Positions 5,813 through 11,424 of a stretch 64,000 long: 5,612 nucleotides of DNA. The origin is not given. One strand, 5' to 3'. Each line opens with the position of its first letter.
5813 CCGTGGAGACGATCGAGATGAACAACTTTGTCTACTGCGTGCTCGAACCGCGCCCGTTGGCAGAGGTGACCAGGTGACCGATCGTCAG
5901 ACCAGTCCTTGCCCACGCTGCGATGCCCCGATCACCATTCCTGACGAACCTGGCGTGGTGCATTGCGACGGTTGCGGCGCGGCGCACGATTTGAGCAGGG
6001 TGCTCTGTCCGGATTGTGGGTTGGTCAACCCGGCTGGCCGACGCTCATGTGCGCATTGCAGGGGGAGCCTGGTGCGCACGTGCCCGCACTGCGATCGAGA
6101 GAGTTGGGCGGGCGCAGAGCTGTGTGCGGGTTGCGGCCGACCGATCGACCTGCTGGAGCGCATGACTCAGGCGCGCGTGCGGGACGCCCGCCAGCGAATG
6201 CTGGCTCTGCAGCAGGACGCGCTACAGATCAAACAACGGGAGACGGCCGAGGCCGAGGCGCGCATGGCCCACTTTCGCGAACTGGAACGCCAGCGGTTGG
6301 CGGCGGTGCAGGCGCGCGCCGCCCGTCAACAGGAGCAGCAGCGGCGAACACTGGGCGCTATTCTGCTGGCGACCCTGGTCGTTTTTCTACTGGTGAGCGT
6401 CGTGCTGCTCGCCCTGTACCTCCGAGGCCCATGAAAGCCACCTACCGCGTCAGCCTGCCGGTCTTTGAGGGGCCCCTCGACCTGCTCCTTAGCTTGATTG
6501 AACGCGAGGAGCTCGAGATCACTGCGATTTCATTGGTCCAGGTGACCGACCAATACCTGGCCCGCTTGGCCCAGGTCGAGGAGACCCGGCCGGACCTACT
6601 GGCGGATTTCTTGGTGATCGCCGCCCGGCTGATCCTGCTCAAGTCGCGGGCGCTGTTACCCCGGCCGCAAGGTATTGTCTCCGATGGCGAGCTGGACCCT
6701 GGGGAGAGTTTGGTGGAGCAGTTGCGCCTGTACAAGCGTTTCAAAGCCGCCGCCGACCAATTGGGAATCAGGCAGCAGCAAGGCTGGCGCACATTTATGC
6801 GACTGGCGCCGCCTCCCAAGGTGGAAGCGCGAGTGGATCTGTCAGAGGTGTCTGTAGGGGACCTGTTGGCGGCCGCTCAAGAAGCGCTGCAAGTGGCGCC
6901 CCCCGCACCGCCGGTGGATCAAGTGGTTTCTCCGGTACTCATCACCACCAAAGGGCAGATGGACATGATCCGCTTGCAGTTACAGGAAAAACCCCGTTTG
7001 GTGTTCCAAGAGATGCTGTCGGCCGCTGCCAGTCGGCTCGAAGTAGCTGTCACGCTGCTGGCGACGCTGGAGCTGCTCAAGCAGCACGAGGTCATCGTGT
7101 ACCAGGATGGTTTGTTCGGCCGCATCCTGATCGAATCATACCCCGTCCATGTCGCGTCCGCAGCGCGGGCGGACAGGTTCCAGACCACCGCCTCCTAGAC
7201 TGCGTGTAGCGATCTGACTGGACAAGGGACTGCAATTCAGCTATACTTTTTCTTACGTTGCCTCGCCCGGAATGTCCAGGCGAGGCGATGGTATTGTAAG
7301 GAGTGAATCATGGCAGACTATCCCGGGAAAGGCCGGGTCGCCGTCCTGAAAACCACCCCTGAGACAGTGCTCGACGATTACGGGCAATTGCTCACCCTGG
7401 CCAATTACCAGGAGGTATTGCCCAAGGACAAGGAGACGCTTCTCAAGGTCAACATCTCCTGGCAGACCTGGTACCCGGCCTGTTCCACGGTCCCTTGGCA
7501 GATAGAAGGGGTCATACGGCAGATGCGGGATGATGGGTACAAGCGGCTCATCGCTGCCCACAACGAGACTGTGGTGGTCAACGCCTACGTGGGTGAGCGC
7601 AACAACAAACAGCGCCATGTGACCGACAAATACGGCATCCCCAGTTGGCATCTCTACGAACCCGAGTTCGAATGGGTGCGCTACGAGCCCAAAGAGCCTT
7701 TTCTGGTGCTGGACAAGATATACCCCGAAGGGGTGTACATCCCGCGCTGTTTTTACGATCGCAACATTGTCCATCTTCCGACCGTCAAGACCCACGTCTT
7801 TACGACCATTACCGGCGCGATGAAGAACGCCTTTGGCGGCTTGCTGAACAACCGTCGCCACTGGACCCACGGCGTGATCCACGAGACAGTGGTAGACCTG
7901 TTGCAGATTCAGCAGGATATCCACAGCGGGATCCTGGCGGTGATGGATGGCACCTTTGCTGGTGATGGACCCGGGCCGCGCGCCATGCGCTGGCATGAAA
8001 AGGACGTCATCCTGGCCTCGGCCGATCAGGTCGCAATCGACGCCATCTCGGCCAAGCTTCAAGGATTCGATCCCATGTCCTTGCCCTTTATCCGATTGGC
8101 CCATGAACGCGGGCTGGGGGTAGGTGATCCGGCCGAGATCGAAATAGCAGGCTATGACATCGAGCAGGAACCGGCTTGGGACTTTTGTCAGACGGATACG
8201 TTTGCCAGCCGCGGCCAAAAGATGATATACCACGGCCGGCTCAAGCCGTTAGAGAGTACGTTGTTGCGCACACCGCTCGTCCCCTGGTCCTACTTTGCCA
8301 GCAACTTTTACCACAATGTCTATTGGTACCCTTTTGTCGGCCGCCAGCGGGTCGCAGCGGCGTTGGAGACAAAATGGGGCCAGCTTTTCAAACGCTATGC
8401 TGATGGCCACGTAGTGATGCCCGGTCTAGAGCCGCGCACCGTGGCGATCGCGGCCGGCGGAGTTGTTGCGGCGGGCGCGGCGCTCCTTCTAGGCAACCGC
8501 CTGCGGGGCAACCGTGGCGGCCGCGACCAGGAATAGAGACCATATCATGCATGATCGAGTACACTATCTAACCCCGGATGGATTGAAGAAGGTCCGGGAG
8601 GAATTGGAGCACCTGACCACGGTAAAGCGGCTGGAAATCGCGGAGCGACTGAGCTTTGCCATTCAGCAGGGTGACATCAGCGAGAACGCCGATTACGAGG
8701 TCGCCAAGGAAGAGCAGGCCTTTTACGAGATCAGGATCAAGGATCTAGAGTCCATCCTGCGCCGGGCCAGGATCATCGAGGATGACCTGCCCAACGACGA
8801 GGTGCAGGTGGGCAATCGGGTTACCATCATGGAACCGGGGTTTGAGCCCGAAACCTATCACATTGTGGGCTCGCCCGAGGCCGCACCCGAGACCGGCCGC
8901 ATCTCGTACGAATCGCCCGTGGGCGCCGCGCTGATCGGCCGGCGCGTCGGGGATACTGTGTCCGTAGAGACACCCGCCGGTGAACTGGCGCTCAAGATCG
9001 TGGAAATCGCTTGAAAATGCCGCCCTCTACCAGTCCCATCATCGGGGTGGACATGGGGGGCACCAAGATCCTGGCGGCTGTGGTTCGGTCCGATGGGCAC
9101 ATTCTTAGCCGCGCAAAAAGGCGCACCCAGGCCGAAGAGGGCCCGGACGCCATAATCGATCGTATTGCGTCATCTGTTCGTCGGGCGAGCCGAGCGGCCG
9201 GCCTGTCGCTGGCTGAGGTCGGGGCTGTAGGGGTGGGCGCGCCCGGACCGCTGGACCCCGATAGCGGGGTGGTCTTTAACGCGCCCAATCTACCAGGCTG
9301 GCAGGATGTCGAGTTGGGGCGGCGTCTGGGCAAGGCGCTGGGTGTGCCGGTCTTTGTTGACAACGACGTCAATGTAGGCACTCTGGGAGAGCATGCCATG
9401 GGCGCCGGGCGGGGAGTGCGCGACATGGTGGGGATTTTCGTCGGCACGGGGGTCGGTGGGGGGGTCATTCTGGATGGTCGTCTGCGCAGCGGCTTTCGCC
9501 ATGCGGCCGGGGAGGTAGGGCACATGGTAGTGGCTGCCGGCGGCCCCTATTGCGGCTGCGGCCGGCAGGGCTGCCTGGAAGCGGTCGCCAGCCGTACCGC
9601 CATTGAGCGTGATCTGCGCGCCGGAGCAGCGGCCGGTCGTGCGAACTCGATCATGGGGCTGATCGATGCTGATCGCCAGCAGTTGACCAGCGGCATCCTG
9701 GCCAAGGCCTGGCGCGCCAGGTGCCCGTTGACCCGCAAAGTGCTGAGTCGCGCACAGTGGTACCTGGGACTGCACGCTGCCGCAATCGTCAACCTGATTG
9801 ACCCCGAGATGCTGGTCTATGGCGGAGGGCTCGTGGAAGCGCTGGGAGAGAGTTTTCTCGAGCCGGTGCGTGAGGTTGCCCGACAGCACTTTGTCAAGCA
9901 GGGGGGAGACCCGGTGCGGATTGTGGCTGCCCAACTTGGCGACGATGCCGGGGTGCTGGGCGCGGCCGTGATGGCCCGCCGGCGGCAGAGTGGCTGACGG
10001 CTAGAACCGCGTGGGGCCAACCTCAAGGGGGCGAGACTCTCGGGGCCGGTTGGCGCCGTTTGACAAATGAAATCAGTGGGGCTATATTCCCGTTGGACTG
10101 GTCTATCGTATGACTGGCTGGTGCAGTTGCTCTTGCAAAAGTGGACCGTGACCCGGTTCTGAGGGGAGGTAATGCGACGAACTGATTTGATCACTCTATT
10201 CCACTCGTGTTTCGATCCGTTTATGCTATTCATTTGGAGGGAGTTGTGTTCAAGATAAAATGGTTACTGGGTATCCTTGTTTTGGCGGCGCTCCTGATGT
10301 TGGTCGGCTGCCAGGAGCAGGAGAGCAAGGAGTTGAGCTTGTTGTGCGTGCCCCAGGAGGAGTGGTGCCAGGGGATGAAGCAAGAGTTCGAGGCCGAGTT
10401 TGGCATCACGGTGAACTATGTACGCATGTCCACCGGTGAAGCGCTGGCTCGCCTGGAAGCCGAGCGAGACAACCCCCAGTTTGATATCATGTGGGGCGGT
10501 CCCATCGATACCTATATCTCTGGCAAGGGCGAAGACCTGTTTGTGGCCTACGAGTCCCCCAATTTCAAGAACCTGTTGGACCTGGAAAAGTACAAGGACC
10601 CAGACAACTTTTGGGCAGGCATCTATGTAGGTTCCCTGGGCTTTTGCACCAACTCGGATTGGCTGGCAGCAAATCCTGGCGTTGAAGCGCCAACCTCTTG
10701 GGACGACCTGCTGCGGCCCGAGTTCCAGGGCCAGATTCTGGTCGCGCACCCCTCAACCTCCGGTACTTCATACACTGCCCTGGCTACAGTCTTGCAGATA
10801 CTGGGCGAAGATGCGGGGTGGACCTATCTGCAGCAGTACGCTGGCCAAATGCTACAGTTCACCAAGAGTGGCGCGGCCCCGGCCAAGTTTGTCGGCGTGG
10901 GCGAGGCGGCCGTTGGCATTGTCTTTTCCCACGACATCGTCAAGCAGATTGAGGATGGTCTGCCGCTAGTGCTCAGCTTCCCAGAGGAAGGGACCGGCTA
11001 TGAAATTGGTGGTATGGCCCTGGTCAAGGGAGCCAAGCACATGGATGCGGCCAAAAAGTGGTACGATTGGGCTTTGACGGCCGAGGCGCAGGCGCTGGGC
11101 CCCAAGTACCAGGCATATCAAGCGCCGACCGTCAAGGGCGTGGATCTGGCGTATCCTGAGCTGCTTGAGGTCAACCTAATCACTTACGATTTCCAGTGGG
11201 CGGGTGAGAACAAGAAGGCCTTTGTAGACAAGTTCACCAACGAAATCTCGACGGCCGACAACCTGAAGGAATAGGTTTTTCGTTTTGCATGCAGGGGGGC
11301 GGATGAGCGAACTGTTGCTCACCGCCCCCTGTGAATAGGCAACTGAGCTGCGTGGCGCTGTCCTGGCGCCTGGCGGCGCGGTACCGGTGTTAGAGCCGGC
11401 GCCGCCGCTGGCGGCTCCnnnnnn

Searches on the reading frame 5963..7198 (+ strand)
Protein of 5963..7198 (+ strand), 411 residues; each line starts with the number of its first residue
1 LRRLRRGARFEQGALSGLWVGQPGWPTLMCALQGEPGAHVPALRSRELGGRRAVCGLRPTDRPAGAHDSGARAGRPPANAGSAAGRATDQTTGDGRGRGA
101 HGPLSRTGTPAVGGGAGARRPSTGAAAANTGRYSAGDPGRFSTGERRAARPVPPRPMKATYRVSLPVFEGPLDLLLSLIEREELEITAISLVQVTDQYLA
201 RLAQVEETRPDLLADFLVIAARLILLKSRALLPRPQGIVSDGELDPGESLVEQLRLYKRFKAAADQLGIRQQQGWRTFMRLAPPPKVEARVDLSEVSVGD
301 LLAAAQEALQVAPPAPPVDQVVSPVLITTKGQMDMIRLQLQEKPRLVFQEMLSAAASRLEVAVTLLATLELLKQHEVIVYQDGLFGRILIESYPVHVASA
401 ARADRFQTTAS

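Call 38: search_protein_families(library=pfam, proteins=[window:5963-7198:+], max_evalue=0.00001)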
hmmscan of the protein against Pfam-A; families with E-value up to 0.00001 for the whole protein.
window:5963-7198:+ (411 aa): 1 family
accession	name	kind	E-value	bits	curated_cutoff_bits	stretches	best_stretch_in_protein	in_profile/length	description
PF02616.19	SMC_ScpA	-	5.4e-18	66.3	24.6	1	178-390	1-229/232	Segregation and condensation protein ScpA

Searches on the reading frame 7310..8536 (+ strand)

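Call 38: search_protein_families(library=pfam, proteins=[window:7310-8536:+], max_evalue=0.00001)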
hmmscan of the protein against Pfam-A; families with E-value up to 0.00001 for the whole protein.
window:7310-8536:+ (408 aa): 1 family
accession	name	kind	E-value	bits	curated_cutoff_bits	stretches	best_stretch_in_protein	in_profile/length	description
PF04015.17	DUF362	-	2e-21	77.4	24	1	44-248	2-199/200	Domain of unknown function (DUF362)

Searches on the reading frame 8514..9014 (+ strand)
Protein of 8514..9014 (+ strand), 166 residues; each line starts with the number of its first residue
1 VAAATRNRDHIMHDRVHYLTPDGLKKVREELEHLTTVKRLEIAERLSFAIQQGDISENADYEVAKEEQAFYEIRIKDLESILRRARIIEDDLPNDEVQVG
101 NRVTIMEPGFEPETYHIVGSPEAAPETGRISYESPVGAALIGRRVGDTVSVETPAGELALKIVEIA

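Call 38: search_protein_families(library=pfam, proteins=[window:8514-9014:+], max_evalue=0.00001)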
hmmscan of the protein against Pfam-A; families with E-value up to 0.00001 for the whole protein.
window:8514-9014:+ (166 aa): 2 families
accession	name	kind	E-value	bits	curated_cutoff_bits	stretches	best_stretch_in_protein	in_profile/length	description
PF03449.20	GreA_GreB_N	-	6.7e-25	87.5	24.5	1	18-87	2-71/71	Transcription elongation factor, N-terminal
PF01272.25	GreA_GreB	-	1.8e-24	86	26.9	1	93-165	2-75/77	Transcription elongation factor, GreA/GreB, C-term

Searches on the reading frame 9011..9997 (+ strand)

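Call 38: search_protein_families(library=pfam, proteins=[window:9011-9997:+], max_evalue=0.00001)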
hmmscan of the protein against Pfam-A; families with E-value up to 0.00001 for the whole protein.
window:9011-9997:+ (328 aa): 2 families
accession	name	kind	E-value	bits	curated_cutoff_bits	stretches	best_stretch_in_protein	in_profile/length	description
PF00480.26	ROK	-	8.7e-71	239.3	22.9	1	11-324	2-293/294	ROK family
PF01869.26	BcrAD_BadFG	-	5.1e-06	26.6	31.5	1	11-79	1-71/271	BadF/BadG/BcrA/BcrD ATPase family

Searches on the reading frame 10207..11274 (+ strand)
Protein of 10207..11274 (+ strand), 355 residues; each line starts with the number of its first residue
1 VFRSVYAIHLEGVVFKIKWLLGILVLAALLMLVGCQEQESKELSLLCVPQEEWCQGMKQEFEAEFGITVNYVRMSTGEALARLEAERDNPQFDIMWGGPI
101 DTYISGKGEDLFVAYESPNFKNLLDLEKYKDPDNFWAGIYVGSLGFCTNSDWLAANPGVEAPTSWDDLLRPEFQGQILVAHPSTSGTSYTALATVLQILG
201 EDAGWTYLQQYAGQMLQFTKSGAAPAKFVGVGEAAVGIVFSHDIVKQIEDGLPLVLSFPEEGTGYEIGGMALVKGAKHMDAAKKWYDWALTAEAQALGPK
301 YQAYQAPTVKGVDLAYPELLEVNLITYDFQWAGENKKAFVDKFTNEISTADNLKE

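Call 38: search_protein_families(library=pfam, proteins=[window:10207-11274:+], max_evalue=0.00001)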
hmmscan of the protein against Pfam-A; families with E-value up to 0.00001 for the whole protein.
window:10207-11274:+ (355 aa): 4 families
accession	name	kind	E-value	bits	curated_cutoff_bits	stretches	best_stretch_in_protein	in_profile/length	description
PF13343.11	SBP_bac_6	-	8.2e-27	94.7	24.6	1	108-329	26-241/245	Bacterial extracellular solute-binding protein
PF13416.11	SBP_bac_8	-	3.4e-20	73.4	27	1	57-313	2-266/279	Bacterial extracellular solute-binding protein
PF01547.30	SBP_bac_1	-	1.1e-19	72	26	1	57-296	13-307/307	Bacterial extracellular solute-binding protein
PF13531.11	SBP_bac_11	-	6.8e-17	62.4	25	1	153-297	83-220/227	Bacterial extracellular solute-binding protein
